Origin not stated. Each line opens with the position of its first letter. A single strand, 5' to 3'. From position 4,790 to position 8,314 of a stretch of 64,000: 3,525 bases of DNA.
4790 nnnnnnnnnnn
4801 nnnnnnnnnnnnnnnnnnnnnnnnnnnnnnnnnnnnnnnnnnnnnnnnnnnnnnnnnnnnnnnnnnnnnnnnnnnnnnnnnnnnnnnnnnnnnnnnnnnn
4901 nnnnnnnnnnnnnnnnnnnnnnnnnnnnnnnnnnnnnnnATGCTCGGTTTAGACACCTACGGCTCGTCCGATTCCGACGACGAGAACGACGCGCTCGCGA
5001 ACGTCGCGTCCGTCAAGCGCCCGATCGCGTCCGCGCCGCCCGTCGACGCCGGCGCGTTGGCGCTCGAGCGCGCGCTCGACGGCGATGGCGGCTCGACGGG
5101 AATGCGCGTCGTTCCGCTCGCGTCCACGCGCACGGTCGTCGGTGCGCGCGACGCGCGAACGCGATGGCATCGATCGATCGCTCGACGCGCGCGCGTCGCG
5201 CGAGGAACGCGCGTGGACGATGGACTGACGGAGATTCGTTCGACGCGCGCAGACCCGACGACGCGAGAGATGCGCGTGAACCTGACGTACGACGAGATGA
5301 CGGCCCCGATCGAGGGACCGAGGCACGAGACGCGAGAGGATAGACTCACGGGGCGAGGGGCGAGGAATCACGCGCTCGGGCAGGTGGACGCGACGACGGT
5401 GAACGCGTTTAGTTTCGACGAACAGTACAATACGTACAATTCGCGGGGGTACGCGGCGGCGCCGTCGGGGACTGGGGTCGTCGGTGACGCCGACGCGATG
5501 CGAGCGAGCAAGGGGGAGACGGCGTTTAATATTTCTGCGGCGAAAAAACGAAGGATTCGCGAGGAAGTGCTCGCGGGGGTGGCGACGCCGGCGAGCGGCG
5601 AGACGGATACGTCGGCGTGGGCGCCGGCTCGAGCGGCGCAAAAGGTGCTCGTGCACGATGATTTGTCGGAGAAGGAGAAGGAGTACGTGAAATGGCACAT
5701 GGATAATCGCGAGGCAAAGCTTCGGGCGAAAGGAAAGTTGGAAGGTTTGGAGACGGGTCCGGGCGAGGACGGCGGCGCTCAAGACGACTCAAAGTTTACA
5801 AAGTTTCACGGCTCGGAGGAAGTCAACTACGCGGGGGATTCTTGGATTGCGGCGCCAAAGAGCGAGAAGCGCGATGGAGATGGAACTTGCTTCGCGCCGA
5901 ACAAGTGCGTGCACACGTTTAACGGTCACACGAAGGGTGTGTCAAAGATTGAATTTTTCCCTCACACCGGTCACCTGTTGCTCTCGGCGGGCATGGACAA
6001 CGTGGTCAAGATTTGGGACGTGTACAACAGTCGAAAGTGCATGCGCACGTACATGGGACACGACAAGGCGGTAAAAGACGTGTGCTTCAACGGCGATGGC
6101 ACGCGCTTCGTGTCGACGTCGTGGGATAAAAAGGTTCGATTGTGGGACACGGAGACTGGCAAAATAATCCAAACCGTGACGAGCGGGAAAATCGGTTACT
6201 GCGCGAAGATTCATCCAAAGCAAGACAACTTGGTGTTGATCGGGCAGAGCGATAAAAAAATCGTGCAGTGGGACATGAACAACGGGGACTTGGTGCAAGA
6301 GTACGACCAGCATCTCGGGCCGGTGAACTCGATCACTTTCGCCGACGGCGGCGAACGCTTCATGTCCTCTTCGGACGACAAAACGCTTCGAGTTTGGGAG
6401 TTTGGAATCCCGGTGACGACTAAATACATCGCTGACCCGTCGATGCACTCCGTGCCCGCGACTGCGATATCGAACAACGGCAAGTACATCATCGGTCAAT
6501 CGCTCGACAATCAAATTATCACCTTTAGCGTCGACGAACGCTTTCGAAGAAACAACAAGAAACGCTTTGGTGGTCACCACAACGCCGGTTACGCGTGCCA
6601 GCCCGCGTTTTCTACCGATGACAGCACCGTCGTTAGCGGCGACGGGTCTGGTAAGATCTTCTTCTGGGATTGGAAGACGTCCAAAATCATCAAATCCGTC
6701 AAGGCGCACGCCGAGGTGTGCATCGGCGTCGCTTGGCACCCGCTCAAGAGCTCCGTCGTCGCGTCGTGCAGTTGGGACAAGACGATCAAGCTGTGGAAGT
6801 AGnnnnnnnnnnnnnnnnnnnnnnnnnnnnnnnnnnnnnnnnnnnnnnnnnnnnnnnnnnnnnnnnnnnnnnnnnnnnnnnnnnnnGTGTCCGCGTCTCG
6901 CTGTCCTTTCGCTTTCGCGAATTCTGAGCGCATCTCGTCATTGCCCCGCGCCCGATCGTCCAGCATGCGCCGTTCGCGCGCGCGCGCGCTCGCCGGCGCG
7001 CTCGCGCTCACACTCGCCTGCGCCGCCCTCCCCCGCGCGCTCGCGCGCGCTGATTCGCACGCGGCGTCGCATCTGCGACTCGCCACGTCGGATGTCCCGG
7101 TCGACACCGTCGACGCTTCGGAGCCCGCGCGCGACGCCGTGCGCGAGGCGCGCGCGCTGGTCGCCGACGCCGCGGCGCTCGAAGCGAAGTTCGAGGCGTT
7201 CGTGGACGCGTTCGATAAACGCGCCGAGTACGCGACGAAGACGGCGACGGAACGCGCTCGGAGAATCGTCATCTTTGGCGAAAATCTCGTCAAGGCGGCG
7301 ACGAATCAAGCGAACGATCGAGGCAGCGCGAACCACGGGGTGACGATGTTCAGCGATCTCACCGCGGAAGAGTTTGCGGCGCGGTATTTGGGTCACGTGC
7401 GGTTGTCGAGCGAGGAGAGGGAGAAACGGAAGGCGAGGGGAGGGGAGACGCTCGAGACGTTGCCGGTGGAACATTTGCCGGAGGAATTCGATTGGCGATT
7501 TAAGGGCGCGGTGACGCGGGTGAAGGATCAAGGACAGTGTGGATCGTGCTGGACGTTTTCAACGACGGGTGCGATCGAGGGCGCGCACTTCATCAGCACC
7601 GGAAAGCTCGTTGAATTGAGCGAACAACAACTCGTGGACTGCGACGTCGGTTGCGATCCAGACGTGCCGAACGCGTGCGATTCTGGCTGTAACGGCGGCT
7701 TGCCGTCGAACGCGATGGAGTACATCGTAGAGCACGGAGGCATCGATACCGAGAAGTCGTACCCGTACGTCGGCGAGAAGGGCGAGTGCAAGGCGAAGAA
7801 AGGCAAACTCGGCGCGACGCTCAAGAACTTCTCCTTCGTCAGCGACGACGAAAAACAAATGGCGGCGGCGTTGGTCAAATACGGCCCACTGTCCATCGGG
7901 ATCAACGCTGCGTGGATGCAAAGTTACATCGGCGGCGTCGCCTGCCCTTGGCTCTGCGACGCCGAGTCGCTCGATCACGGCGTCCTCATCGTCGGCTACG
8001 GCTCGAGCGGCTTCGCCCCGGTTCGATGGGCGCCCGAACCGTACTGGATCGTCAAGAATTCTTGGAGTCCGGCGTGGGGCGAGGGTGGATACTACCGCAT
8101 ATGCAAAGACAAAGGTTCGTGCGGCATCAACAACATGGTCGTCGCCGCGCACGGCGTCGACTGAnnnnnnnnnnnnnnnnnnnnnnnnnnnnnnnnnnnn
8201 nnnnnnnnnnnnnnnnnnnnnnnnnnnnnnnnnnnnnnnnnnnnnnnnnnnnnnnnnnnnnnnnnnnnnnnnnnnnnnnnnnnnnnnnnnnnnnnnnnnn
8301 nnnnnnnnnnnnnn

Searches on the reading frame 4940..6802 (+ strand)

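Call 45: search_protein_families(library=pfam, proteins=[window:4940-6802:+], max_evalue=0.0001)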
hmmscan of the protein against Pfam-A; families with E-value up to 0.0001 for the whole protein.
window:4940-6802:+ (620 aa): 35 families (the best 25 are shown)
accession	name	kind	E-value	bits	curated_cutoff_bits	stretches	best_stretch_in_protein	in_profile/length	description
PF25174.1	Beta-prop_THOC3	-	6.4e-47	160.3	305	2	330-488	1-158/272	THOC3 beta-propeller domain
PF25175.1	Beta-prop_WDR5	-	3.5e-43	148.4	250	1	325-620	4-296/296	WDR5 beta-propeller domain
PF00400.38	WD40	-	1.3e-41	139.7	27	4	366-403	2-39/39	WD domain, G-beta repeat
PF25173.1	Beta-prop_WDR3_1st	-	5e-39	134.3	154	3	321-416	61-154/184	WDR3 first beta-propeller domain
PF24814.1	WD40_Prp19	-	8.1e-38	130.5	320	2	321-528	39-246/281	Prp19 WD40 domain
PF25172.1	Beta-prop_WDR3_2nd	-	2.2e-29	103.1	140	3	378-494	2-115/293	WDR3 second beta-propeller domain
PF24807.1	WD40_CDC20-Fz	-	1.1e-27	97.5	200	2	321-486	125-292/292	CDC20/Fizzy WD40 domain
PF24805.1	EIF3I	-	6.2e-26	91.7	200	2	327-414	6-91/324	EIF3I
PF24817.1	WD40_WDHD1_1st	-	6.8e-26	91.6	109.9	1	427-606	96-280/291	WDHD1 first WD40 domain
PF24796.1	WDR55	-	7.1e-25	88.1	200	1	366-620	44-292/296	WDR55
PF25391.1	WD40_Gbeta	-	1.1e-21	77.6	150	2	324-403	177-254/340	G protein beta WD-40 repeat protein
PF25168.1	Beta-prop_WDR36-Utp21_2nd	-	7.4e-21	75.2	84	2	363-431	228-296/335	WDR36/Utp21 second beta-propeller domain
PF23414.1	Beta-prop_EML_2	-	3.9e-20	72.8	90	1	386-488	9-110/266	Echinoderm microtubule-associated protein second beta-propeller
PF25171.1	Beta-prop_WDR36-Utp21_1st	-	1.1e-17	64.8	80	1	429-488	205-265/266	WDR36/Utp21 first beta-propeller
PF24105.1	Beta-prop_CAF1B_HIR1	-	6.4e-17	62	80.5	1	324-420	123-217/383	CAF1B/HIR1 beta-propeller domain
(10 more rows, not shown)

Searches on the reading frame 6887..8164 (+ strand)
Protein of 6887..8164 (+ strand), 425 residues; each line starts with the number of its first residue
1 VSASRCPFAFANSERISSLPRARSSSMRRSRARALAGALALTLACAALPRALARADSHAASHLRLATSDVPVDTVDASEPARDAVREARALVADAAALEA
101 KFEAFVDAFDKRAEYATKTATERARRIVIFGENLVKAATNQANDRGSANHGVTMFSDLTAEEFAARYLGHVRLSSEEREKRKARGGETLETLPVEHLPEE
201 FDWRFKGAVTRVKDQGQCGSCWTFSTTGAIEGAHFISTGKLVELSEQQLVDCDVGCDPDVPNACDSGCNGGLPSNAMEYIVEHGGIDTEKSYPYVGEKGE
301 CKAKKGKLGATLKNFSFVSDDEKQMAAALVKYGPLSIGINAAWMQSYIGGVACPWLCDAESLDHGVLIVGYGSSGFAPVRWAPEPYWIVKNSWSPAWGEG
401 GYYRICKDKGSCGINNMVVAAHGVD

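Call 45: search_protein_families(library=pfam, proteins=[window:6887-8164:+], max_evalue=0.0001)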
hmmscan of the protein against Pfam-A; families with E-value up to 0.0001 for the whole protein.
window:6887-8164:+ (425 aa): 2 families
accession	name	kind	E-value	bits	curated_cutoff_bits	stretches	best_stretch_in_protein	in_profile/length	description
PF00112.29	Peptidase_C1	-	6.5e-73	245.9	20.7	1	197-421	1-219/220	Papain family cysteine protease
PF08246.17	Inhibitor_I29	-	6.1e-06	26.9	24.4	1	102-163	1-59/59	Cathepsin propeptide inhibitor domain (I29)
